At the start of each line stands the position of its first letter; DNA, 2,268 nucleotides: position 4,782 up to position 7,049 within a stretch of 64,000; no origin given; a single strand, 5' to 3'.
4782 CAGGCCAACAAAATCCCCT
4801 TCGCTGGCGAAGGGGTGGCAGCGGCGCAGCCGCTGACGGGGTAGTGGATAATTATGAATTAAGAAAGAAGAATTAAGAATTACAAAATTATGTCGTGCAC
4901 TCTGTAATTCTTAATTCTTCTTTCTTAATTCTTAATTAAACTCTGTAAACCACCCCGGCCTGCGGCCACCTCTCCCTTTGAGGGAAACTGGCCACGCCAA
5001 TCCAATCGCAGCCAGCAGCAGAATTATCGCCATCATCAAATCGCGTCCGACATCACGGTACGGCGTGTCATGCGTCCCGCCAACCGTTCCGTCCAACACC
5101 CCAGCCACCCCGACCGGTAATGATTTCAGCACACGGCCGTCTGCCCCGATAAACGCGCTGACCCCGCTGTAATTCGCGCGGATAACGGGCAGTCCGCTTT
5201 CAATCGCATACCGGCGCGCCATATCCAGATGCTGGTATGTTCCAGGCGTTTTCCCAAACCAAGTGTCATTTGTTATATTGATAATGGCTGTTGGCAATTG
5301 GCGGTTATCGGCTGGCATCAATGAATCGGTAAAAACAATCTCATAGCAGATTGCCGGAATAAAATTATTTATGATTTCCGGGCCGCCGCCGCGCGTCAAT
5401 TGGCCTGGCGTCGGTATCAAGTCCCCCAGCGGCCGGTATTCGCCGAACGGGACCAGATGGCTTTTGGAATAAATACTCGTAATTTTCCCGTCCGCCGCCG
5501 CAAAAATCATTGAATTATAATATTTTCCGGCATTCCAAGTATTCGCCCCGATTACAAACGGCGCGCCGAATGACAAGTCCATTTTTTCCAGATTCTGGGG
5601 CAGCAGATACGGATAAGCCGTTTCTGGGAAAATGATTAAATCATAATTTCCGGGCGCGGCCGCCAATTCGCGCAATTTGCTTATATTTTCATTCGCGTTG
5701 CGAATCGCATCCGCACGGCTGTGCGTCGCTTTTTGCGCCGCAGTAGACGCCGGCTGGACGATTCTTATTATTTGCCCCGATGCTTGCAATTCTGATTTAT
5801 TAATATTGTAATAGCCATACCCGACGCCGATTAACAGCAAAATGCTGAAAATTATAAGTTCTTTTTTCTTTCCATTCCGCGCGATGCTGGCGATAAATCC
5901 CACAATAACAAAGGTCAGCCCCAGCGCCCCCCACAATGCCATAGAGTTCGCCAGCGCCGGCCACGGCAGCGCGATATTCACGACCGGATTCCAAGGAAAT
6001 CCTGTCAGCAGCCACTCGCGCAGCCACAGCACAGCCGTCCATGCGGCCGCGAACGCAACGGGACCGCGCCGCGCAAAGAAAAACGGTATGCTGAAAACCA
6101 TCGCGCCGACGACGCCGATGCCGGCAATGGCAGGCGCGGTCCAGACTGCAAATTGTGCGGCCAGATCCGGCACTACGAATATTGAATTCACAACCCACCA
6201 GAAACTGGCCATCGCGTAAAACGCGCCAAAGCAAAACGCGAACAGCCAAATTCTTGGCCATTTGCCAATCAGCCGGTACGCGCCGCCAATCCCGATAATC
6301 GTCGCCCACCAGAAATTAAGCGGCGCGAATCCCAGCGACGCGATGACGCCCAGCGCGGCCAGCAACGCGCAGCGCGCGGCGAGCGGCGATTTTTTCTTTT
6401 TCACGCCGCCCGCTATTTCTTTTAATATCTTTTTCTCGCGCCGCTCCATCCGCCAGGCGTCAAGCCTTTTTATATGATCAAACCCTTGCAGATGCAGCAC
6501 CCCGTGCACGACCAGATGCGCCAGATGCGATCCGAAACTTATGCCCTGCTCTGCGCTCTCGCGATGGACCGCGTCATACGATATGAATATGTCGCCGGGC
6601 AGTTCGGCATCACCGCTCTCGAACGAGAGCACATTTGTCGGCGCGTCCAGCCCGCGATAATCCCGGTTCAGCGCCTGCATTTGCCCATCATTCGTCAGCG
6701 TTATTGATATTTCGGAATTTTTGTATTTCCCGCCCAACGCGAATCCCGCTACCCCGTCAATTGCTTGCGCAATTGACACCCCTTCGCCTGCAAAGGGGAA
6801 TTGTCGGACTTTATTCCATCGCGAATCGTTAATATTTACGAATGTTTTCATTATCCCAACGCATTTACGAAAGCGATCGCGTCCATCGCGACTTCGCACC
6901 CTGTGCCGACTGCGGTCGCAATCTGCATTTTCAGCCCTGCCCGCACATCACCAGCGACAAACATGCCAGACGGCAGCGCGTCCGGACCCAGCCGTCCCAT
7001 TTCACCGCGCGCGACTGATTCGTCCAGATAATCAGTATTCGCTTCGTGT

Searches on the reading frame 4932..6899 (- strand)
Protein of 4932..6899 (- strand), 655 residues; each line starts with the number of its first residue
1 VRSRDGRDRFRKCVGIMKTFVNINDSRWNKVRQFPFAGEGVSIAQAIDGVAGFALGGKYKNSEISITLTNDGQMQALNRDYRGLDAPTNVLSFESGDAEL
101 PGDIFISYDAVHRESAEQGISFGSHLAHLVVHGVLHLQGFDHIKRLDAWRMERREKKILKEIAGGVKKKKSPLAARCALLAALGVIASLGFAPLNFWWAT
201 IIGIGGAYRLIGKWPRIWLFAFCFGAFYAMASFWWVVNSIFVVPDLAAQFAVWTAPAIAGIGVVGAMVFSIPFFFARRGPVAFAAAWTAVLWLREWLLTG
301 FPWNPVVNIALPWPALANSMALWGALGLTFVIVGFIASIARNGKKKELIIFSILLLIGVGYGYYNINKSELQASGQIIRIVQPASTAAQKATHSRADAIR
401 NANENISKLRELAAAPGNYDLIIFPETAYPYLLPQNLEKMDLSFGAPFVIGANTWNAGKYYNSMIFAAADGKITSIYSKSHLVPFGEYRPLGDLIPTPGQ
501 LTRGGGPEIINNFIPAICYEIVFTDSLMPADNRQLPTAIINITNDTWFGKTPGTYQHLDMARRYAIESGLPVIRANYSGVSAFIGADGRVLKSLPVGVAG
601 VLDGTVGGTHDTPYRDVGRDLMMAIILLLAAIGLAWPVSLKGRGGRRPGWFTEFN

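Call 26: find_related_loci(query=window:4932-6899:-, collection=genome_contigs, flank=10000)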
Query window:4932-6899:- (655 aa) in genome_contigs; peptide patterns used: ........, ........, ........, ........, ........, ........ (x = any residue, [..] = any of these).
222 stretches matched a pattern; 188 encode a relative of the query (tblastn E <= 1e-3); the best 80 are kept; 80 distinct loci.
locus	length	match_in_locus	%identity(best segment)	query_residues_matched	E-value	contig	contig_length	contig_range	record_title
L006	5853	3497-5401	55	12-634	0e+0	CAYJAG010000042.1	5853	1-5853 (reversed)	MAG TPA_asm: uncultured Muribaculaceae bacterium isolate ERP122455_co3_13 genome assembly, contig: NODE_2048_length_5853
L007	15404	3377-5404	54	12-632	0e+0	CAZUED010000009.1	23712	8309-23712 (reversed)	MAG TPA_asm: uncultured Muribaculaceae bacterium isolate SRP192927_co1_66 genome assembly, contig: NODE_4037_length_2371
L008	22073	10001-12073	52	11-630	0e+0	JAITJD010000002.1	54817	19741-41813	MAG: Rickettsiales bacterium isolate Pcl387_bin15 k119_1856427, whole genome shotgun sequence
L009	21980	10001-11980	52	17-634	0e+0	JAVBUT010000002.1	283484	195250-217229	MAG: Alphaproteobacteria bacterium isolate EPI_MAG_00286 c_000010924762, whole genome shotgun sequence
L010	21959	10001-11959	52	17-632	0e+0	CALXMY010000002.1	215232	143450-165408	MAG: uncultured Alphaproteobacteria bacterium isolate BRZ_RP__bin67 genome assembly, contig: BRZ_RP__NODE_40_length_2152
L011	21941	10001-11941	53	6-632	0e+0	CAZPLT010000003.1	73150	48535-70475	MAG TPA_asm: uncultured Muribaculaceae bacterium isolate SRP192927_co1_307 genome assembly, contig: NODE_383_length_7315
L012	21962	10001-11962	52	17-632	0e+0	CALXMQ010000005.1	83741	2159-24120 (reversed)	MAG: uncultured Alphaproteobacteria bacterium isolate BRZ_KT__bin2 genome assembly, contig: BRZ_KT__NODE_143_length_8374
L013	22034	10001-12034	50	10-636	0e+0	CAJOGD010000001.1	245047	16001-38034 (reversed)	uncultured Alphaproteobacteria bacterium isolate Red_deer_3_mag_193 genome assembly, contig: scaffold_106, whole genome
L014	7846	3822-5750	52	17-632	0e+0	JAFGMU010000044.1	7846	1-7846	MAG: Alphaproteobacteria bacterium isolate Zod_Metabat.497 k87_12417603, whole genome shotgun sequence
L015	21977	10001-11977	53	6-634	0e+0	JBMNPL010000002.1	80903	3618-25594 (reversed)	MAG: Alphaproteobacteria bacterium isolate SBF912SR1HQ0037 scaffold_739_c1, whole genome shotgun sequence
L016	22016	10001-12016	51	6-648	0e+0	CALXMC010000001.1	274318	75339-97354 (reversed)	MAG: uncultured Alphaproteobacteria bacterium isolate BRZ_EE__bin33 genome assembly, contig: BRZ_EE__NODE_23_length_2743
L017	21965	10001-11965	50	17-630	0e+0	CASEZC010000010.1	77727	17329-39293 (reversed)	uncultured proteobacterium isolate Batch6_idba_bin.201 genome assembly, contig: Batch6_idba_bin.201.fa_k87_5788773, whol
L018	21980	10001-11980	52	17-643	0e+0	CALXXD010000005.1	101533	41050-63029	MAG: uncultured Alphaproteobacteria bacterium isolate BRZ_AB__bin14 genome assembly, contig: BRZ_AB__NODE_209_length_101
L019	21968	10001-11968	52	17-634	0e+0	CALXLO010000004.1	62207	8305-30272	MAG: uncultured Alphaproteobacteria bacterium isolate BRZ_DB__bin25 genome assembly, contig: BRZ_DB__NODE_447_length_622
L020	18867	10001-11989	50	16-636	0e+0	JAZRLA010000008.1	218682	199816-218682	MAG: Candidatus Enterousia sp. isolate T1900045443_YK20190134.MAGScoT_cleanbin_000016 SGB_7130_k141_1380587, whole genom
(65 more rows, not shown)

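Call 32: find_encoding_contigs(protein=window:4932-6851:-, flank=10000, max_places=8)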
Protein window:4932-6851:- (639 aa): 1 contig read that carries it; 1 place shown.
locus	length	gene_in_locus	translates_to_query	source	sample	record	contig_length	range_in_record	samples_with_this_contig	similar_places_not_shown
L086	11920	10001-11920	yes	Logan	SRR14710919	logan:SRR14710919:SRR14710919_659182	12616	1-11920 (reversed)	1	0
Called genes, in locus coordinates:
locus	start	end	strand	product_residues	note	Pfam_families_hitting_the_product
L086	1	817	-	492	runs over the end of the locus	PF13541:ChlI, PF00158:Sigma54_activat (faint), PF01078:Mg_chelatase, PF00493:MCM (weak), PF07728:AAA_5 (weak), PF13335:Mg_chelatase_C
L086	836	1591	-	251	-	PF04402:SIMPL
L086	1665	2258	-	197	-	PF16289:PIN_12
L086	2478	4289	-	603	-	PF00009:GTP_EFTU, PF22042:EF-G_D2, PF03144:GTP_EFTU_D2, PF00679:EFG_C, PF21018:BipA_C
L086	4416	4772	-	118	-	PF00719:Pyrophosphatase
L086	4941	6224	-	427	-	PF02403:Seryl_tRNA_N, PF00587:tRNA-synt_2b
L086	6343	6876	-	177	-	PF01923:Cob_adeno_trans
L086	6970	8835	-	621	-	PF02867:Ribonuc_red_lgC (faint)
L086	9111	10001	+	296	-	PF00890:FAD_binding_2 (faint), PF01946:Thi4 (faint), PF03486:HI0933_like (faint), PF07992:Pyr_redox_2, PF12831:FAD_oxidored (weak), PF13738:Pyr_redox_3, PF00070:Pyr_redox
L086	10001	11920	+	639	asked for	PF02130:YbeY, PF20154:LNT_N, PF00795:CN_hydrolase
